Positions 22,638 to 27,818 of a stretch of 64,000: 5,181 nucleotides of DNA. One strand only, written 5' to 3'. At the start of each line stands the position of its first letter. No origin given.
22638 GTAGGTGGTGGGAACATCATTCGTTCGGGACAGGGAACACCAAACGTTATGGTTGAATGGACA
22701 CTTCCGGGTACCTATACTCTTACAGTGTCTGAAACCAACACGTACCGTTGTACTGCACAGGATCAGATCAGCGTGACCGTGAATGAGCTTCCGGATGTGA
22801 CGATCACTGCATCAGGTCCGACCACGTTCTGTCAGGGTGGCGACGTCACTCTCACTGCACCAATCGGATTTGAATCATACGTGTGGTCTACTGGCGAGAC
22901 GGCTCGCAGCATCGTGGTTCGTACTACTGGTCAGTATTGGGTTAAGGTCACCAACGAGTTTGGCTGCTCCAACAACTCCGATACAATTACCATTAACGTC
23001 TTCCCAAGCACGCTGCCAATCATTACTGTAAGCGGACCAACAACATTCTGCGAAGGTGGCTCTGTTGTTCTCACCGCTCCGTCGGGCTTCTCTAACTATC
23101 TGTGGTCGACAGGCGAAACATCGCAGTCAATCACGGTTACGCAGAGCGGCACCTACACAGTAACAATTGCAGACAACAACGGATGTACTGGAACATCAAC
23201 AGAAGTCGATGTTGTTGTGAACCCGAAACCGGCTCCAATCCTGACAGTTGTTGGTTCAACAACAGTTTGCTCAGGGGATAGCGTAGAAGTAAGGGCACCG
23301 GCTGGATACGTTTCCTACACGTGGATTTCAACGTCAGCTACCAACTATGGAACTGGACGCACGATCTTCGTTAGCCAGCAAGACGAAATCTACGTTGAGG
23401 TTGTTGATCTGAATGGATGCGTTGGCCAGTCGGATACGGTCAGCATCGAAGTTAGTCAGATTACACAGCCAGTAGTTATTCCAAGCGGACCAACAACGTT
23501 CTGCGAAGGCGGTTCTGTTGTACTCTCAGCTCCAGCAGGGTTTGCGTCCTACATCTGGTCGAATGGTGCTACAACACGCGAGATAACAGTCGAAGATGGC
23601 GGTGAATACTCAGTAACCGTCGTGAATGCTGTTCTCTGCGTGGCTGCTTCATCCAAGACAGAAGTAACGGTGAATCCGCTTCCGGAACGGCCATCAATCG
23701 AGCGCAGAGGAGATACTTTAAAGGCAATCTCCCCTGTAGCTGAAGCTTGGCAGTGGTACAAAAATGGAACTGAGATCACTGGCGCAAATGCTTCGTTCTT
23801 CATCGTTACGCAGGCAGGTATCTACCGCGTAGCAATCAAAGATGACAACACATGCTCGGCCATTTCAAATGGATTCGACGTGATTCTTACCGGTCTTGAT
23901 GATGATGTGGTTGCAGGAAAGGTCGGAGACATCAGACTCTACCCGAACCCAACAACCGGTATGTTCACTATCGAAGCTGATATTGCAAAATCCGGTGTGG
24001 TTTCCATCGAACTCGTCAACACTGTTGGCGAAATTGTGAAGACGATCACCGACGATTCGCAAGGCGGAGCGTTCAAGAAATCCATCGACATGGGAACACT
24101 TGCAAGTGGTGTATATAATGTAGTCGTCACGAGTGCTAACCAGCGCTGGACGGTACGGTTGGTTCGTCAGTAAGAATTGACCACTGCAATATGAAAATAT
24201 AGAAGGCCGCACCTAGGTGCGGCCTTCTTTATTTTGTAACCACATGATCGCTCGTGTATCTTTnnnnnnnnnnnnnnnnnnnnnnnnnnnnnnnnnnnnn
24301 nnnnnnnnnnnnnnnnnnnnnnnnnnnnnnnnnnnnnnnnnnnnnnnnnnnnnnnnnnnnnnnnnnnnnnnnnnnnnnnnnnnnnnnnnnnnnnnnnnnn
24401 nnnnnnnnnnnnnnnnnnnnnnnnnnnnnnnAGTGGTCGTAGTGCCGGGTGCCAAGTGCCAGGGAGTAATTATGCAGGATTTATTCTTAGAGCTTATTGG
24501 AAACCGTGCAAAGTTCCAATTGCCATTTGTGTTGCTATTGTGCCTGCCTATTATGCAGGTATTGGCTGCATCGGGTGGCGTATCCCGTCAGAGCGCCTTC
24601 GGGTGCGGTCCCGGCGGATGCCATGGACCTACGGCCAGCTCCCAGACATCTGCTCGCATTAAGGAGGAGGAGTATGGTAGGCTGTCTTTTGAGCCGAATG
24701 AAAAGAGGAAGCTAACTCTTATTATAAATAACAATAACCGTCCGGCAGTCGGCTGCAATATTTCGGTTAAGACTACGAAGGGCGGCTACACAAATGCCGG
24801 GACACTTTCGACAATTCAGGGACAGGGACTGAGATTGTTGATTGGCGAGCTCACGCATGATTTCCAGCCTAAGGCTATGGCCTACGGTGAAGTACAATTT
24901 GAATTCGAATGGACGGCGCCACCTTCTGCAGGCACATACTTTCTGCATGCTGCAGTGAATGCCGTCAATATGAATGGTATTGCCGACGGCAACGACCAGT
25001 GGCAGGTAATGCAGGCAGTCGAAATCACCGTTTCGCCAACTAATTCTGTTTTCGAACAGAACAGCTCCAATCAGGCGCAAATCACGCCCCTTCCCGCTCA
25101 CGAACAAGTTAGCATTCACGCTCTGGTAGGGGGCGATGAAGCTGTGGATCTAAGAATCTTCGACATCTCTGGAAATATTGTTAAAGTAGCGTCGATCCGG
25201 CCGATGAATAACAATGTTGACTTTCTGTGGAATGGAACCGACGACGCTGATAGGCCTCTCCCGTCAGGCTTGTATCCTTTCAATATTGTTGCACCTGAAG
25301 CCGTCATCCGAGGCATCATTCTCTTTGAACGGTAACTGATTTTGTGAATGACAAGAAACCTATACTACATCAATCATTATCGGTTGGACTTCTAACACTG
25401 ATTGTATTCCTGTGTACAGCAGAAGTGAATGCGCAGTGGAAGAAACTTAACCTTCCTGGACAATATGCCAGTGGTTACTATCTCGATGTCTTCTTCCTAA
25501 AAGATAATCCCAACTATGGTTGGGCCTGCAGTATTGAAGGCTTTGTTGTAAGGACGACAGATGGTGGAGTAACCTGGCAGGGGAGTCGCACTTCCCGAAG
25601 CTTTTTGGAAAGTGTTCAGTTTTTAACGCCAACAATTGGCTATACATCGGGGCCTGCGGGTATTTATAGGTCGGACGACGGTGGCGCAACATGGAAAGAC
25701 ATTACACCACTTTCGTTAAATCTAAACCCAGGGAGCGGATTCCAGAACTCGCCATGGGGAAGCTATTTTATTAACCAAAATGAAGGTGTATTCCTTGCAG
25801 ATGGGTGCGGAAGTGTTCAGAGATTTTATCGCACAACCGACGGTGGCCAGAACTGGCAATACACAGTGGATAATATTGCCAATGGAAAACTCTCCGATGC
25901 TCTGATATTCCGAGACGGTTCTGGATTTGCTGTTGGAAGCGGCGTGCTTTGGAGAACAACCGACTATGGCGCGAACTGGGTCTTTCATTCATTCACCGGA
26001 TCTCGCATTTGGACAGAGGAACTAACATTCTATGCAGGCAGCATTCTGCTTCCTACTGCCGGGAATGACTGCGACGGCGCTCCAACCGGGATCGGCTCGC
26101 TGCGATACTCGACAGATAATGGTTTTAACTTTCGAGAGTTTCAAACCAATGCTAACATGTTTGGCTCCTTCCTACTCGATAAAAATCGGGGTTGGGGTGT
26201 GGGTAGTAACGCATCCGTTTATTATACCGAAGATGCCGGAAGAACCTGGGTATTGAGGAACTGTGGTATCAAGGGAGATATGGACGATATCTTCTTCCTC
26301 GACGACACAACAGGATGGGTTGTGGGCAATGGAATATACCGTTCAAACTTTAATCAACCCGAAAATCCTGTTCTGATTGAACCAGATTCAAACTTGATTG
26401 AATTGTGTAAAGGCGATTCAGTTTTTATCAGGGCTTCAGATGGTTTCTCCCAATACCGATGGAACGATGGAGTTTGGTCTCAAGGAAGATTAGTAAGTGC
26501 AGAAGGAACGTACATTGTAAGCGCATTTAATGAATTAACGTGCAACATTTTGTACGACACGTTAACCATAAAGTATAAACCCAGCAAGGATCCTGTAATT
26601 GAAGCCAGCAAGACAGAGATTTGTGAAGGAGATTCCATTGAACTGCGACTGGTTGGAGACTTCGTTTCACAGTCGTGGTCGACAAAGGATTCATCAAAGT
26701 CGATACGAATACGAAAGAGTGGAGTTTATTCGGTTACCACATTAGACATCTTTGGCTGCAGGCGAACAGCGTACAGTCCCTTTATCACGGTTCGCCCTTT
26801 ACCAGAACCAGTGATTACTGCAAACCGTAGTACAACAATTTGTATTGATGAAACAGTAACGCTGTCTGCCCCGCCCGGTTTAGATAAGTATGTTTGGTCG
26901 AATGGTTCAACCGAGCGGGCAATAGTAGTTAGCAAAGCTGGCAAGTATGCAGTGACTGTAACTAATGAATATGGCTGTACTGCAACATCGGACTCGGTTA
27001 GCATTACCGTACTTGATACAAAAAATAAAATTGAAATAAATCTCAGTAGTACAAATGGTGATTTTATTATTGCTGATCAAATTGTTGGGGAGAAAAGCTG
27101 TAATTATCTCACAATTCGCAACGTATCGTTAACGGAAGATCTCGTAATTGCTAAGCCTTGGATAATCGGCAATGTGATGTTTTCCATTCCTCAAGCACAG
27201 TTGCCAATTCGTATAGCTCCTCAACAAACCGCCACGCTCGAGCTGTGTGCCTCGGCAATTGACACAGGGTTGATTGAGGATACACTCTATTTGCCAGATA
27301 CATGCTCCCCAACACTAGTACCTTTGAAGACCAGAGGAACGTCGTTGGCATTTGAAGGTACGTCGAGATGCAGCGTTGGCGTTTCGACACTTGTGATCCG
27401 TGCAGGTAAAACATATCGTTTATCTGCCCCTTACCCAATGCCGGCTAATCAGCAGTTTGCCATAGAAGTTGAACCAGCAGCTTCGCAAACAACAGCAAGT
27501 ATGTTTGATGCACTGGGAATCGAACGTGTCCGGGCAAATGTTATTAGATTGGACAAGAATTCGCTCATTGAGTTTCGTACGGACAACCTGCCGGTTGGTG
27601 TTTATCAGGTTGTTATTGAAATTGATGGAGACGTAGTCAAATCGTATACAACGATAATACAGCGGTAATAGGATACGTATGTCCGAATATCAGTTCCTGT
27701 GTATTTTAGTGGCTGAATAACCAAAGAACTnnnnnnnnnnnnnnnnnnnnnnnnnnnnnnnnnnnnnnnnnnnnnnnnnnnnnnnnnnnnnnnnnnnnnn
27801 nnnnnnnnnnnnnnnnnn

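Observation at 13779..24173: About 3,460-aa giant adhesin-like protein with ~30 tandem Ig-like modules and a distinct N-terminal domain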

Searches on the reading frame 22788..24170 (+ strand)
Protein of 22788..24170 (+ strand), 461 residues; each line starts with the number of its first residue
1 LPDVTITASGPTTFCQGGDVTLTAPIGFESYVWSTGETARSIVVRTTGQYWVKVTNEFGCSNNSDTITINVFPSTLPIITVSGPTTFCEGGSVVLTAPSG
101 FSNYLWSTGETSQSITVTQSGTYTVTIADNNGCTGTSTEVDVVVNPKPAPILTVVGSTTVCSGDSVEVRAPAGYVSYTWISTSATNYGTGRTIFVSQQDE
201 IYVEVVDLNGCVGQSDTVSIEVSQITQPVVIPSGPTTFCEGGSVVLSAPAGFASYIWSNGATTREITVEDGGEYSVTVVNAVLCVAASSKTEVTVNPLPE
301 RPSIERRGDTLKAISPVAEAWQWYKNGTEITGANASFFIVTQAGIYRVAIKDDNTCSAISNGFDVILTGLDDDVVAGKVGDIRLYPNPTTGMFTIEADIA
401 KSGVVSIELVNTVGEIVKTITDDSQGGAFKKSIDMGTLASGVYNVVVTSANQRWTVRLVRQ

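Call 8: search_protein_families(library=pfam, proteins=[window:22788-24170:+], max_evalue=10)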
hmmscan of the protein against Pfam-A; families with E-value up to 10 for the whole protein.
window:22788-24170:+ (461 aa): 13 families
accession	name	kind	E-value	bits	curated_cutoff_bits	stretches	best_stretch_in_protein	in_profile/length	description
PF19081.6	Ig_7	-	3.7e-14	53.2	27.3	4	81-146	6-84/84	Ig-like domain CHU_C associated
PF18962.6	Por_Secre_tail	-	4.2e-14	53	27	1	384-456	1-71/75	Secretion system C-terminal sorting domain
PF19406.5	PKD_5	-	1.1e-05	25.7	25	1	116-148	56-88/88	PKD-like domain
PF04862.18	DUF642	-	3.9e-05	23.9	27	2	70-151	23-109/157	Protein of unknown function (DUF642)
PF06832.18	BiPBP_C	-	0.0022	18.3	26.8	1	310-353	36-81/90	Penicillin-Binding Protein C-terminus Family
PF24312.1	Ig-like_POM152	-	0.0026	18.6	27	1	111-136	57-82/89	Nucleoporin POM152, Ig-like domain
PF13895.12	Ig_2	-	0.014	16.1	27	1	319-339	29-48/79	Immunoglobulin domain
PF24893.1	DUF7743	-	0.096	12.8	27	1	387-451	18-69/120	Domain of unknown function (DUF7743)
PF19076.6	CshA_repeat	-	0.16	13.1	27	1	82-128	20-65/103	Surface adhesin CshA repetitive domain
PF23548.1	Zn_ribbon_FGT1_2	-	0.28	11.2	27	0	239-253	5-19/35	FORGETTER1 second zinc ribbon domain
PF07679.22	I-set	-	0.46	11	23.7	0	264-283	61-80/90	Immunoglobulin I-set domain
PF18981.6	InlK_D3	-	0.61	10.6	25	1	113-144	42-73/75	Internalin K domain (D3/D4)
PF22352.2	K319L-like_PKD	-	8.4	6.9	27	0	250-280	26-56/84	K319L-like, PKD domain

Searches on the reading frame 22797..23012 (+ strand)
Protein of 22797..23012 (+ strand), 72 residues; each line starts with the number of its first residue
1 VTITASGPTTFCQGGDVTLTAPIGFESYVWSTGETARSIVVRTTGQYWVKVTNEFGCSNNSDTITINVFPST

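Call 92: search_solved_structures(query=A9, max_evalue=0.001)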
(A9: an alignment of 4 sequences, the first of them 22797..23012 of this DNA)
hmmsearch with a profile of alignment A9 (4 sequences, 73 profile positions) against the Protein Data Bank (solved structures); distinct sequences matched with E-value up to 0.001: 1.
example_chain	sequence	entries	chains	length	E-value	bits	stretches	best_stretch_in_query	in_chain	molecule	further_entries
9flp_A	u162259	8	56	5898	5.2e-74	247.2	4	9-72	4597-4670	The grappling hook protein A in the bacterium Aureispira sp. CCB-QB1 | The grappling hook protein A (GhpA) in the bacterium Aureispira sp. CCB-QB1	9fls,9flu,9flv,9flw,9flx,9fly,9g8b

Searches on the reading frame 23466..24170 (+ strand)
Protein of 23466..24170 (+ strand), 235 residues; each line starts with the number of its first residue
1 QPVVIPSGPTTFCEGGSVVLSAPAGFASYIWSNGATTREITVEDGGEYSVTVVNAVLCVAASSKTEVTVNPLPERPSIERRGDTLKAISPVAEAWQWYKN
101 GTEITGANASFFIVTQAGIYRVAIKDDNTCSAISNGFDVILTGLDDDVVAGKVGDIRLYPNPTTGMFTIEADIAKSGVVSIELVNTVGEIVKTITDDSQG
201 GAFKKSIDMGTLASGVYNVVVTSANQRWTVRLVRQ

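Call 68: find_related_loci(query=A6, collection=metagenome_contigs, flank=10000)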
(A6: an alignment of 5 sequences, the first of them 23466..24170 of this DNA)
Query A6 (235 aa) in metagenome_contigs; peptide patterns used: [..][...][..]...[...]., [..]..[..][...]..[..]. (x = any residue, [..] = any of these).
567 stretches matched a pattern; 411 encode a relative of the query (tblastn E <= 1e-3); the best 80 are kept; 80 distinct loci.
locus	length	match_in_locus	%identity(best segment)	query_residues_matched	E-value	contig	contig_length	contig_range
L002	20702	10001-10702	62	2-235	3e-96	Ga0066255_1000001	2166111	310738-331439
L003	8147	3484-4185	63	2-235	4e-95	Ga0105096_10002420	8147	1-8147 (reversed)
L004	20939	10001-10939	61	1-235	2e-94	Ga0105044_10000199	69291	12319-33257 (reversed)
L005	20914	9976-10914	61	1-235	2e-94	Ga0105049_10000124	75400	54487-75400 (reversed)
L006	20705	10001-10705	56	2-235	1e-83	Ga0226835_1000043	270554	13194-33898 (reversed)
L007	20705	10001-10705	55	2-235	3e-82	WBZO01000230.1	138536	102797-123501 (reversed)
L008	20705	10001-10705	54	1-235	1e-81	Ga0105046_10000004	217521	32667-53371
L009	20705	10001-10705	54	1-235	1e-81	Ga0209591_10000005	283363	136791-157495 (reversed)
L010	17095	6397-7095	55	2-235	3e-79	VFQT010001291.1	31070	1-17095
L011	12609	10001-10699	54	2-235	2e-78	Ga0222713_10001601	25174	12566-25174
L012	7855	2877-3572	53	2-235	1e-73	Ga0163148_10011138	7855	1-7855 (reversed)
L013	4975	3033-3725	51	7-235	2e-65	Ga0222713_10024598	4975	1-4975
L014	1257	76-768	51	7-235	6e-69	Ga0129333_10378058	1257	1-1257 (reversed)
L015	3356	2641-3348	45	1-235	3e-57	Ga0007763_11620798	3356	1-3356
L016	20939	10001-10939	44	1-235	6e-56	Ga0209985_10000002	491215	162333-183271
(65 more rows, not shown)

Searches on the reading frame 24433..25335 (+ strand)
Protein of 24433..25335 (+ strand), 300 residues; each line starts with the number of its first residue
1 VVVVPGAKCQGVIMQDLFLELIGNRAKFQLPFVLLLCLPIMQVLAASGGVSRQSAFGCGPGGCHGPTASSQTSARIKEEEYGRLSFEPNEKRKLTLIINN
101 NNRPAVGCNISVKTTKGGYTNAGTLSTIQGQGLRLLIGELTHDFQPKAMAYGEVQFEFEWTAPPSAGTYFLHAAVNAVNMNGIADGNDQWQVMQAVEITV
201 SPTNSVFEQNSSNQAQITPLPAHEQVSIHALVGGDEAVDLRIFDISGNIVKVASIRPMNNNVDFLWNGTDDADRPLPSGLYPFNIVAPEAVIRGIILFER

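Call 14: search_protein_families(library=pfam, proteins=[window:24433-25335:+], max_evalue=0.001)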
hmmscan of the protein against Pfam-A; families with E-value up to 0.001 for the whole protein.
window:24433-25335:+ (300 aa): 1 family
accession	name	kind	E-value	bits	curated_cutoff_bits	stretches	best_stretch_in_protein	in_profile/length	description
PF13860.13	FlgD_ig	-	1.2e-07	32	27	1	234-287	21-75/79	FlgD Ig-like domain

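Call 83: search_protein_families(library=ncbifam, proteins=[window:24433-25335:+], max_evalue=0.001)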
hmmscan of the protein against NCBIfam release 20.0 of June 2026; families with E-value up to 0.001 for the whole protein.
window:24433-25335:+ (300 aa): 2 families
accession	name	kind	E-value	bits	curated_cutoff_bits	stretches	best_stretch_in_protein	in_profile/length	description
NF041895.1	choice_anch_V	domain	8.1e-24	84.4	42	1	38-192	4-146/150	choice-of-anchor V domain-containing protein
NF041894.1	MXAN_6652_fam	equivalog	5.1e-15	55.6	200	1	34-207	4-164/203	MXAN_6652 family MXYO-CTERM-anchored protein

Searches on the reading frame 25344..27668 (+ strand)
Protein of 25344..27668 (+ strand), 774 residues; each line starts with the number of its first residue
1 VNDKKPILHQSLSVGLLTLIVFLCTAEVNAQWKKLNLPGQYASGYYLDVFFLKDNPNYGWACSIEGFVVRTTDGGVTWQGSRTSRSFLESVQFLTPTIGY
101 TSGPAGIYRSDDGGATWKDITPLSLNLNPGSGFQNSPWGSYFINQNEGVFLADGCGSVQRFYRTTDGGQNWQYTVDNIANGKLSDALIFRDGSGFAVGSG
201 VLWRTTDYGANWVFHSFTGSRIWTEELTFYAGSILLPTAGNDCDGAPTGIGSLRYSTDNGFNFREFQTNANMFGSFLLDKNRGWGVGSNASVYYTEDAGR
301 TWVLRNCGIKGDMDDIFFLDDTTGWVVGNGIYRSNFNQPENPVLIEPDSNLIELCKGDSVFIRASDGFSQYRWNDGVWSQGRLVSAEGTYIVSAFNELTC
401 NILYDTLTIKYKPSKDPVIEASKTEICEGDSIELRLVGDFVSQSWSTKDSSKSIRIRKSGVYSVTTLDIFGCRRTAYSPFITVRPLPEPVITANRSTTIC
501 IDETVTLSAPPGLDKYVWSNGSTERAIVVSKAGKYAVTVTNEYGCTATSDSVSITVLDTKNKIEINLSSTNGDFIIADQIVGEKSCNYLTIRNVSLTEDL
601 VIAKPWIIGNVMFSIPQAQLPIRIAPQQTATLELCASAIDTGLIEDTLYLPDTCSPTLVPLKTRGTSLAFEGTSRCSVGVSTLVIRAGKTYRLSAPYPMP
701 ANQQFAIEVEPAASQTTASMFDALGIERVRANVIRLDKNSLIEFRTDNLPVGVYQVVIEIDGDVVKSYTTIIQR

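Call 14: search_protein_families(library=pfam, proteins=[window:25344-27668:+], max_evalue=0.001)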
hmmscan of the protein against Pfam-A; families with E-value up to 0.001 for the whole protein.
window:25344-27668:+ (774 aa): 4 families
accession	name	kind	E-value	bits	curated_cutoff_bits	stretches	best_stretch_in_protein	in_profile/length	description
PF14870.12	PSII_BNR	-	4.1e-15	56.3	27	1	27-329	4-295/303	Photosynthesis system II assembly factor YCF48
PF02012.26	BNR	-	3.1e-08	32.9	27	0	108-118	1-11/12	BNR/Asp-box repeat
PF15902.12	Sortilin-Vps10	-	2e-05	24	33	0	160-272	2-118/446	Sortilin, neurotensin receptor 3,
PF18962.6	Por_Secre_tail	-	4.9e-05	24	27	1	697-764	2-68/75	Secretion system C-terminal sorting domain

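Call 83: search_protein_families(library=ncbifam, proteins=[window:25344-27668:+], max_evalue=0.001)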
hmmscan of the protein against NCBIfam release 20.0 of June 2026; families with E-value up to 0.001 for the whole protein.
window:25344-27668:+ (774 aa): 2 families
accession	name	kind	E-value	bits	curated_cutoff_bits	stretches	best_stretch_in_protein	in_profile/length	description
NF010237.0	PRK13684.1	equivalog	2.7e-19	69.4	326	2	16-221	16-215/334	photosynthesis system II assembly factor Ycf48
NF045728.1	glycosyl_F510_1955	equivalog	4.3e-09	36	175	0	31-121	83-174/246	F510_1955 family glycosylhydrolase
